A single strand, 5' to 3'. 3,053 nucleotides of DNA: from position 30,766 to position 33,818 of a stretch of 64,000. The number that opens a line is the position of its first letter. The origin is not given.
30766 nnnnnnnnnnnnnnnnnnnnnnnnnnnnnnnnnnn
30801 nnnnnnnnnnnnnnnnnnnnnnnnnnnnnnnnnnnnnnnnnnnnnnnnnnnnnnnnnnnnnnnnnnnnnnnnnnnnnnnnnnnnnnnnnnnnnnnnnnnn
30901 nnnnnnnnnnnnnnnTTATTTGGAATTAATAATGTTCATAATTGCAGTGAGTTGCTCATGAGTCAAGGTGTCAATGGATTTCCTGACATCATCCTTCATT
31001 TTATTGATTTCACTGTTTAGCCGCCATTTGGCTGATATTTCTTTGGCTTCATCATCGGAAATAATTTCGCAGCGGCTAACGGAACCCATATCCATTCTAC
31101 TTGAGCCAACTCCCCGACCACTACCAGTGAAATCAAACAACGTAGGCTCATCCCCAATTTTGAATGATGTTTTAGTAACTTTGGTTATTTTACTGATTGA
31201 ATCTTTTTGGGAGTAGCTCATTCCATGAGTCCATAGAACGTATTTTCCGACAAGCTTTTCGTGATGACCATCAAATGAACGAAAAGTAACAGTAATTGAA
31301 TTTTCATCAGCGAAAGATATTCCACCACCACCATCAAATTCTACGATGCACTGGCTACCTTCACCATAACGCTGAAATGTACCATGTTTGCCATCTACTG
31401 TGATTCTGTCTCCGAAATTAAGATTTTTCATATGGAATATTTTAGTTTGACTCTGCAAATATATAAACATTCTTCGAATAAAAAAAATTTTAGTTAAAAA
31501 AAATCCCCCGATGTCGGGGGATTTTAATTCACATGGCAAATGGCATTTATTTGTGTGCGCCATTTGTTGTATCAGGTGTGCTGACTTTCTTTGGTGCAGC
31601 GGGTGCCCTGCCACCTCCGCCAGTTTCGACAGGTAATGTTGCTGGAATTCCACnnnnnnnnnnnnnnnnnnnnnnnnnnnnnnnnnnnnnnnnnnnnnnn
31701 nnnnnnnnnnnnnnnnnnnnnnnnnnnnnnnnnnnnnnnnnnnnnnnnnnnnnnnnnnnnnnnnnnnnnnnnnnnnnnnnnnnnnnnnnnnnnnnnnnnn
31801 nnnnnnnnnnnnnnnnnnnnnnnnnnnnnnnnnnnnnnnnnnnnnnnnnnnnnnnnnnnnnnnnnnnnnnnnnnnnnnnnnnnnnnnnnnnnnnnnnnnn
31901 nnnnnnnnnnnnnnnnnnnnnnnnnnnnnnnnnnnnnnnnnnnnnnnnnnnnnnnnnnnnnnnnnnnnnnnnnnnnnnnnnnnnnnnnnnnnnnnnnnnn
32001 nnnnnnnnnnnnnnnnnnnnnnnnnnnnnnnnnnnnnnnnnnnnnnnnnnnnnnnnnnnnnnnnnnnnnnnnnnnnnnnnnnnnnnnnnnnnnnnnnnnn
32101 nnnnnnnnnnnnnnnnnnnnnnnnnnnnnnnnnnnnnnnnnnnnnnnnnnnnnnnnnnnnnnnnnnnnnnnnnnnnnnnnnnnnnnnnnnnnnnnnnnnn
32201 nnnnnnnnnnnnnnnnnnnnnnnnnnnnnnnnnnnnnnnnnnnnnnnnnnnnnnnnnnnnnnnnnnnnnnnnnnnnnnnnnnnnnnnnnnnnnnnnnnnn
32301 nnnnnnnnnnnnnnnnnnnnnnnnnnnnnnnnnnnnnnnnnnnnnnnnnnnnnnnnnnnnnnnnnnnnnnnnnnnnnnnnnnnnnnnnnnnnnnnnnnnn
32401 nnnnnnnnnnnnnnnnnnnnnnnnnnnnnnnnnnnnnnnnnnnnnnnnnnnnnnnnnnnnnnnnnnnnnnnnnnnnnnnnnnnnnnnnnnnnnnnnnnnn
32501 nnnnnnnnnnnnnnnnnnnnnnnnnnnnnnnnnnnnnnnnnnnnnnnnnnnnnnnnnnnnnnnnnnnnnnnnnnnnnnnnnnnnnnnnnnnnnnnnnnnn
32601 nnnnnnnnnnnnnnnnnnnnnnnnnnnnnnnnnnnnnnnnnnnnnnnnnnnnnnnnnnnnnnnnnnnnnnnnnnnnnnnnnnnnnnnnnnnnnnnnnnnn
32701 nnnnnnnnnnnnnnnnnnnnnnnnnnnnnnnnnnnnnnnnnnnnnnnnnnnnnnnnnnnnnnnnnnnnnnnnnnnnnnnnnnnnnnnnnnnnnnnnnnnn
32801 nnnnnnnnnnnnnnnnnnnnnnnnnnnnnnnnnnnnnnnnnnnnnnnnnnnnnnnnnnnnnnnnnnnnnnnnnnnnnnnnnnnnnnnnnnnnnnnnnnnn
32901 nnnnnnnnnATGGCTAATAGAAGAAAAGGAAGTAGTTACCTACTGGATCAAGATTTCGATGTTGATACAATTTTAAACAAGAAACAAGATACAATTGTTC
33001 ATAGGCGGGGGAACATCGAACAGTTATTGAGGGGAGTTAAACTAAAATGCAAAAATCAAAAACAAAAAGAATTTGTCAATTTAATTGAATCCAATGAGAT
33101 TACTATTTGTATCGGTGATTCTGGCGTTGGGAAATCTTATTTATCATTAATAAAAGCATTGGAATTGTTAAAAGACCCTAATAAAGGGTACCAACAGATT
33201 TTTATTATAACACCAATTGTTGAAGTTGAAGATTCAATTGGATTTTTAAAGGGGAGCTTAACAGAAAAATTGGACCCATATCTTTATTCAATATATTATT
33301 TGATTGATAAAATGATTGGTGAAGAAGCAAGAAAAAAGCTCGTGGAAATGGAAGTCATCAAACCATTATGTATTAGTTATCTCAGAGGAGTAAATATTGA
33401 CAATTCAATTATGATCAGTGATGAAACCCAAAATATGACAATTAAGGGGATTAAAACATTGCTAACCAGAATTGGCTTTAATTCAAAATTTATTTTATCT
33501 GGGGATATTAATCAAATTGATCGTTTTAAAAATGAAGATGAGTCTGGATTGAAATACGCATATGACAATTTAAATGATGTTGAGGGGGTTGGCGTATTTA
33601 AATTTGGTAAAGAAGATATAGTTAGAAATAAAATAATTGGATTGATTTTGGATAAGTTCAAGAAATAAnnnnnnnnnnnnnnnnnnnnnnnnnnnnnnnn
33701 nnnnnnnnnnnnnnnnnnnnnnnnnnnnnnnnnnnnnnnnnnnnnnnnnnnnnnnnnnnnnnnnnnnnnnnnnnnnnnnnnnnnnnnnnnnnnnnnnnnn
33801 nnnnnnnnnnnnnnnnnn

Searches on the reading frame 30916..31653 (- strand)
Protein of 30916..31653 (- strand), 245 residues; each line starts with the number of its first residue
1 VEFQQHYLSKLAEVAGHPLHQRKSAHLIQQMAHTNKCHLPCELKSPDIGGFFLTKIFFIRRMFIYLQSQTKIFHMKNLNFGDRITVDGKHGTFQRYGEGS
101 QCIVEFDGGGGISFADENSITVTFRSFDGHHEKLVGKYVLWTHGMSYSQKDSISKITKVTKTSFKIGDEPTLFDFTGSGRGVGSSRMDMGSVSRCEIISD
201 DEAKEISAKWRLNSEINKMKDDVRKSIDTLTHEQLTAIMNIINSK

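Call 81: search_protein_families(library=phrogs, proteins=[window:30916-31653:-], max_evalue=0.00001)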
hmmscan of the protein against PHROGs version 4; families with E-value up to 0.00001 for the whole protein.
window:30916-31653:- (245 aa): 1 family
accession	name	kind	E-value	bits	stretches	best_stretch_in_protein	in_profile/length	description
phrog_9662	-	unknown function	8.5e-06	27.5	0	136-244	16-114/118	-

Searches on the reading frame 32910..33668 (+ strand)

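Call 81: search_protein_families(library=phrogs, proteins=[window:32910-33668:+], max_evalue=0.00001)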
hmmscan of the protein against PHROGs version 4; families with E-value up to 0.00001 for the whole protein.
window:32910-33668:+ (252 aa): 3 families
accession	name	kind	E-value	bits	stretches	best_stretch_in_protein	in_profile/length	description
phrog_170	-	other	8e-57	194.1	1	30-251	58-278/323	PhoH-like phosphate starvation-inducible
phrog_2765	-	other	9.3e-42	144.4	1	10-241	193-434/443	PhoH-like phosphate starvation-inducible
phrog_32482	-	other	9.2e-07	28.9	1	94-239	425-572/589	PhoH-like phosphate starvation-inducible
